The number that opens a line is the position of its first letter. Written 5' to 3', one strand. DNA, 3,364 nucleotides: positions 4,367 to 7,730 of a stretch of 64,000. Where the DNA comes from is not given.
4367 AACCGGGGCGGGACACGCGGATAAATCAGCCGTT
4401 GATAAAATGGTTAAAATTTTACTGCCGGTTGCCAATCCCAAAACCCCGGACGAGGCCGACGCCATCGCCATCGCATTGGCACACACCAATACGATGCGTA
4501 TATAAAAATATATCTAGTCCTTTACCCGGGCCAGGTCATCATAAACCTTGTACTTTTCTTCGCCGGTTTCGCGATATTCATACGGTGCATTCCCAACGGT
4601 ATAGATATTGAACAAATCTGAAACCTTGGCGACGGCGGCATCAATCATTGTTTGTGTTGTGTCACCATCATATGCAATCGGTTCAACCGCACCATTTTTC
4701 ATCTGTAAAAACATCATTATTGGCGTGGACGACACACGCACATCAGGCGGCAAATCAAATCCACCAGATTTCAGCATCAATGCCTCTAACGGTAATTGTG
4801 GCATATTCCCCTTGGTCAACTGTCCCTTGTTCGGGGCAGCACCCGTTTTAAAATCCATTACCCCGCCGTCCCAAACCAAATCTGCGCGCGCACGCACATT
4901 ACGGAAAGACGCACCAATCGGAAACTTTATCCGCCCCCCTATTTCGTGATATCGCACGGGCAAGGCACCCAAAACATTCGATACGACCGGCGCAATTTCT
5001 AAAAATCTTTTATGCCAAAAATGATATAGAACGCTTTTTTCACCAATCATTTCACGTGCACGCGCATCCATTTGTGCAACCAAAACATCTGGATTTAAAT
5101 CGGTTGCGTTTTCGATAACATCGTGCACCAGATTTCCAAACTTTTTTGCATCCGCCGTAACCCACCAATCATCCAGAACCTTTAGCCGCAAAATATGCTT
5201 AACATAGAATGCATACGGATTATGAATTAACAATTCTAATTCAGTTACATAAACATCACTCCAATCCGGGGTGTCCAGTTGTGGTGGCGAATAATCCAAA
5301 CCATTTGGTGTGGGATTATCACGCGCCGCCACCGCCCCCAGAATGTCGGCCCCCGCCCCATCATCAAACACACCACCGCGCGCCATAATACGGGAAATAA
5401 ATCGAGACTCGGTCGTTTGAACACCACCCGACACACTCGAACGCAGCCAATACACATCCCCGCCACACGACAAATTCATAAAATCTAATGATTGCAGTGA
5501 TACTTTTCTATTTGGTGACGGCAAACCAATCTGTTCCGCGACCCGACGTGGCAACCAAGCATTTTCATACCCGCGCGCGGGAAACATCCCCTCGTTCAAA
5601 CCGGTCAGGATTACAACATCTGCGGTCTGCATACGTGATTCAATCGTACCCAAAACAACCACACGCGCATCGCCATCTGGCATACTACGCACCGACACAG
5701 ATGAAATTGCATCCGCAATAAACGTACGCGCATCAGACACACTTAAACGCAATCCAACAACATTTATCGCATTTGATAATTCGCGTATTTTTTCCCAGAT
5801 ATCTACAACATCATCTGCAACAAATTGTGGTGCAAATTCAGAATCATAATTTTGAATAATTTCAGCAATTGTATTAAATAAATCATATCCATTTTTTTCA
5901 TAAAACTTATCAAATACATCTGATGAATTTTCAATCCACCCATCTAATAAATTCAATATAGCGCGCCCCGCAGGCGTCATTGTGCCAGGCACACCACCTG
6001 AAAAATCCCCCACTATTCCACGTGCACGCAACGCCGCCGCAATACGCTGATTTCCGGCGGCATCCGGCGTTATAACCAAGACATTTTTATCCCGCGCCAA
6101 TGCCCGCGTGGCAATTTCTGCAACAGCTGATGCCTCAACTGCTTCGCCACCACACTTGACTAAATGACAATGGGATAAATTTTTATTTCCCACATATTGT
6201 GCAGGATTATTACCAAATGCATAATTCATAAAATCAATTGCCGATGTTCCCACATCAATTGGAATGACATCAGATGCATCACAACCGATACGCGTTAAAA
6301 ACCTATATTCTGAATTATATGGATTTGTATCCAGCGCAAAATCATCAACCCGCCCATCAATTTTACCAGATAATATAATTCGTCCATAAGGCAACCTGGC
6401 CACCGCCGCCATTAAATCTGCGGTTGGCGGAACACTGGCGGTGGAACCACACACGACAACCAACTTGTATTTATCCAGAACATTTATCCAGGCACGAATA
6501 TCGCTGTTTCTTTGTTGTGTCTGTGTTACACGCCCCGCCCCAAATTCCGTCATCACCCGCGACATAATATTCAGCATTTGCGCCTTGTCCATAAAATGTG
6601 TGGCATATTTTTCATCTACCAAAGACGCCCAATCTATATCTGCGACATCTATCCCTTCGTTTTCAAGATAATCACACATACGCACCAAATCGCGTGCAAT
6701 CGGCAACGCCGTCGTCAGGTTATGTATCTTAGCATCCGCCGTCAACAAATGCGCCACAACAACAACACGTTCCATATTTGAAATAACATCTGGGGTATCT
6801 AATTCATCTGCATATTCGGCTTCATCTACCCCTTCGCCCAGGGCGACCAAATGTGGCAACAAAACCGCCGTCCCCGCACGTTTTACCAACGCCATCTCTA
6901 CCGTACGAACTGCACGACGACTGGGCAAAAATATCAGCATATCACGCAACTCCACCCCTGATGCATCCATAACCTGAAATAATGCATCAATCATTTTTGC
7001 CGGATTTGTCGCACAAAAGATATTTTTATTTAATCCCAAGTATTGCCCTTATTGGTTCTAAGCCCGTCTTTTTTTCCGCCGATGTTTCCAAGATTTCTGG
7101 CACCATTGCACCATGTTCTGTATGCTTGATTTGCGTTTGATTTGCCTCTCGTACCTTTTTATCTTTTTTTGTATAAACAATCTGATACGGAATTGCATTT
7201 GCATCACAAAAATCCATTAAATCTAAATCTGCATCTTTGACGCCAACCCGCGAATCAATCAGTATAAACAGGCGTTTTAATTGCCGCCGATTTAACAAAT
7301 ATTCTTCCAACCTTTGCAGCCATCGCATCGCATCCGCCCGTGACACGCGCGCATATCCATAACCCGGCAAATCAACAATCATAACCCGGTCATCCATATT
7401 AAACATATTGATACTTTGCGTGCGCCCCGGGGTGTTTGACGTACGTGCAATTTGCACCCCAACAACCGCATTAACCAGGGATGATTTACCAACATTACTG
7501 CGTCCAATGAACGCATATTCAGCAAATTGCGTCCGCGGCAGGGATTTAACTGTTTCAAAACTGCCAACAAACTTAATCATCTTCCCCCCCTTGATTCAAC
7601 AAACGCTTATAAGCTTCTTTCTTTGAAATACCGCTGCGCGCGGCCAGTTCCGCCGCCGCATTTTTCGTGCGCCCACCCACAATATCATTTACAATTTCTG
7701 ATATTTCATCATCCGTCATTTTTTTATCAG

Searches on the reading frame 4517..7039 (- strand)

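Call 10: search_protein_families(library=ncbifam, proteins=[window:4517-7039:-])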
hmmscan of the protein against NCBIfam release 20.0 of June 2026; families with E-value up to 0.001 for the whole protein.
window:4517-7039:- (841 aa): 2 families
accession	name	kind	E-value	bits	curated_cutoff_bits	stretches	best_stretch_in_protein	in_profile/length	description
TIGR02786.1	addB_alphas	equivalog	8.3e-88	295.6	486.5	3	428-840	578-1021/1024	double-strand break repair protein AddB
TIGR03623.1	TIGR03623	subfamily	2.3e-05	22.8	299.6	0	456-515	457-516/876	probable DNA repair protein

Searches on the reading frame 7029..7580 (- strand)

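Call 32: search_protein_families(library=pfam, proteins=[window:7029-7580:-])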
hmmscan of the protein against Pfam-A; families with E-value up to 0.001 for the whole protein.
window:7029-7580:- (184 aa): 4 families
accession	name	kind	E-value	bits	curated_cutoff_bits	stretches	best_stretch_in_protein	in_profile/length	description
PF01926.29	MMR_HSR1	-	2e-19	70.2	21.9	1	22-138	2-113/113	50S ribosome-binding GTPase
PF03193.22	RsgA_GTPase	-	3.3e-08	34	30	1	22-74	109-168/174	RsgA GTPase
PF02421.24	FeoB_N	-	4.3e-08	33.3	27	1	22-83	3-67/156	Ferrous iron transport protein B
PF00350.29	Dynamin_N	-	1.6e-05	25.4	27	0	23-51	2-30/168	Dynamin family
